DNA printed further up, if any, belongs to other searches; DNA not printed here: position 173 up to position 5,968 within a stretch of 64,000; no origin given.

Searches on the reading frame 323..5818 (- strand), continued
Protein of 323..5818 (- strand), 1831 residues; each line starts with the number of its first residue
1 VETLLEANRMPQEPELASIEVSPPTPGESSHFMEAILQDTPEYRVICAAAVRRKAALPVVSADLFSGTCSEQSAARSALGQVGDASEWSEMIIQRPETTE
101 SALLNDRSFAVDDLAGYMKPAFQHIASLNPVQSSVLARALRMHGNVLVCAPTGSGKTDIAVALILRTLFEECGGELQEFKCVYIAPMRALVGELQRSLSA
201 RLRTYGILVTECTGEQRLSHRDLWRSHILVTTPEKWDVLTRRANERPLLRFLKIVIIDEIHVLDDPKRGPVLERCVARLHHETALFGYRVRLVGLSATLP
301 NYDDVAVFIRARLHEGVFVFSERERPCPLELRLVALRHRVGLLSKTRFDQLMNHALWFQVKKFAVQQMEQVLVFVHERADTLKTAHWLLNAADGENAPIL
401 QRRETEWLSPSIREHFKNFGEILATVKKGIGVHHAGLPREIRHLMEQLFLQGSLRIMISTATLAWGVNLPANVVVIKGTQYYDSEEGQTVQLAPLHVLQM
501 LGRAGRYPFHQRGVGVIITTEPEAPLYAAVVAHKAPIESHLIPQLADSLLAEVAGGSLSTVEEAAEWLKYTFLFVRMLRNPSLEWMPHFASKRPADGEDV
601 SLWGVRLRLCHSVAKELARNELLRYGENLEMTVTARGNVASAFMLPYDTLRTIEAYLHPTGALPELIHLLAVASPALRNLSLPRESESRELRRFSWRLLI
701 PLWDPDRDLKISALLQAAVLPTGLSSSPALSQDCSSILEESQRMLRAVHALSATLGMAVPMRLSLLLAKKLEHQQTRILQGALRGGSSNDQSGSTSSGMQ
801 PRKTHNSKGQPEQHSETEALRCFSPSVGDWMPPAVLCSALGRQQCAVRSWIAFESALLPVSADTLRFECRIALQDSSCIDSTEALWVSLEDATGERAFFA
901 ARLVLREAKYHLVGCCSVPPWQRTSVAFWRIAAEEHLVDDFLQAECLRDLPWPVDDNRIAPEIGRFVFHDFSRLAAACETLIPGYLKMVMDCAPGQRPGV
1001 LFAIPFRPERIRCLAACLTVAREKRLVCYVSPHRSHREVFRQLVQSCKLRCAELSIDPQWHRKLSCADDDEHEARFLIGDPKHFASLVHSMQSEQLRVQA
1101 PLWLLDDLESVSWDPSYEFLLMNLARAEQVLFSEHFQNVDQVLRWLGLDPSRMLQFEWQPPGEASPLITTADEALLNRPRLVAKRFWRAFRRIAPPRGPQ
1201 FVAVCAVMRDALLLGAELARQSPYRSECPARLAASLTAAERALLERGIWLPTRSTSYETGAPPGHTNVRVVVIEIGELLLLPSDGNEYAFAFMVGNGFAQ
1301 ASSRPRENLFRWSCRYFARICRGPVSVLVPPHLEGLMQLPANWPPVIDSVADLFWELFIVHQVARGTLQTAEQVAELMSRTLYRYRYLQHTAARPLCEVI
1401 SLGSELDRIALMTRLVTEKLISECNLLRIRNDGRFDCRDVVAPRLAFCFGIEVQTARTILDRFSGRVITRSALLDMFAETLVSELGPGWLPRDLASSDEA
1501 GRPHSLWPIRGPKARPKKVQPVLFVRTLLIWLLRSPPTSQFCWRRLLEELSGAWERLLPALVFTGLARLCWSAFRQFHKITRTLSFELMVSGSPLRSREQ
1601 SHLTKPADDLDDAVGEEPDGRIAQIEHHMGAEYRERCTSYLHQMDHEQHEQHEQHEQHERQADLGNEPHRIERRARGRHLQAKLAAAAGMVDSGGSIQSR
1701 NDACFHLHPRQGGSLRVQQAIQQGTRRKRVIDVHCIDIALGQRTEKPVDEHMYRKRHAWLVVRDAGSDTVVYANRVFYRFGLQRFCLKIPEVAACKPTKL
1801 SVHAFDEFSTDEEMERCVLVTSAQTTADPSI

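Call 61: find_encoding_contigs(protein=P0002, flank=6000, max_places=2)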
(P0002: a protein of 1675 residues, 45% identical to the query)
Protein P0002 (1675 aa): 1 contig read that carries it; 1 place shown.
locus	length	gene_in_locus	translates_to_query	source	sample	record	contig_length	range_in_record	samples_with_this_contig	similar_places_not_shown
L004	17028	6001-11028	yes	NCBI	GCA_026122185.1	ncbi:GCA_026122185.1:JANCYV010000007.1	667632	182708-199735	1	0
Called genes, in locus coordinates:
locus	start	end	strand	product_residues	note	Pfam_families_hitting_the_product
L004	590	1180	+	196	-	-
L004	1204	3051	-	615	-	PF02142:MGS, PF01808:AICARFT_IMPCHas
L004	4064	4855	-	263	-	PF04116:FA_hydroxylase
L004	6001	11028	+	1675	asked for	PF04851:ResIII, PF00270:DEAD, PF00271:Helicase_C (weak), PF23445:WHD_SNRNP200, PF02889:Sec63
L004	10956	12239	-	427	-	PF00561:Abhydrolase_1, PF12146:Hydrolase_4, PF12697:Abhydrolase_6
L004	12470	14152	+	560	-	PF13428:TPR_14 (faint), PF04049:ANAPC8, PF13181:TPR_8 (faint), PF12895:ANAPC3 (faint), PF07719:TPR_2 (faint), PF13176:TPR_7 (faint), PF00515:TPR_1 (weak), PF13414:TPR_11 (weak), +9 more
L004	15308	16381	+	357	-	PF02577:BFN_dom (weak)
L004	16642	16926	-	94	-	PF04588:HIG_1_N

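Call 66: find_encoding_contigs(protein=P0001, flank=1500, max_places=2)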
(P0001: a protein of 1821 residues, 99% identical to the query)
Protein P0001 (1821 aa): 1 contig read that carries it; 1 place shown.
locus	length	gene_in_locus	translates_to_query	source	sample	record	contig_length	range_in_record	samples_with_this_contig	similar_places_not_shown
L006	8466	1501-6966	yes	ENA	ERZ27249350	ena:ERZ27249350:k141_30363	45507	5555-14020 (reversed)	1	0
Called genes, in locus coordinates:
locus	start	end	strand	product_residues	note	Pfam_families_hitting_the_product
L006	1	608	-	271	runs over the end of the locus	PF04116:FA_hydroxylase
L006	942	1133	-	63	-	-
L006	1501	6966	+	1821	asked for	PF00270:DEAD, PF04851:ResIII, PF00271:Helicase_C (faint), PF23445:WHD_SNRNP200, PF02889:Sec63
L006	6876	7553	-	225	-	-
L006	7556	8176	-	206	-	PF12146:Hydrolase_4 (weak), PF00561:Abhydrolase_1, PF12697:Abhydrolase_6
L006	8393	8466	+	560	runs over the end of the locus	PF13428:TPR_14 (faint), PF23914:TPR_CcmH_CycH (faint), PF04049:ANAPC8, PF12895:ANAPC3 (faint), PF07719:TPR_2 (faint), PF13181:TPR_8 (faint), PF13414:TPR_11, PF13432:TPR_16 (weak), +6 more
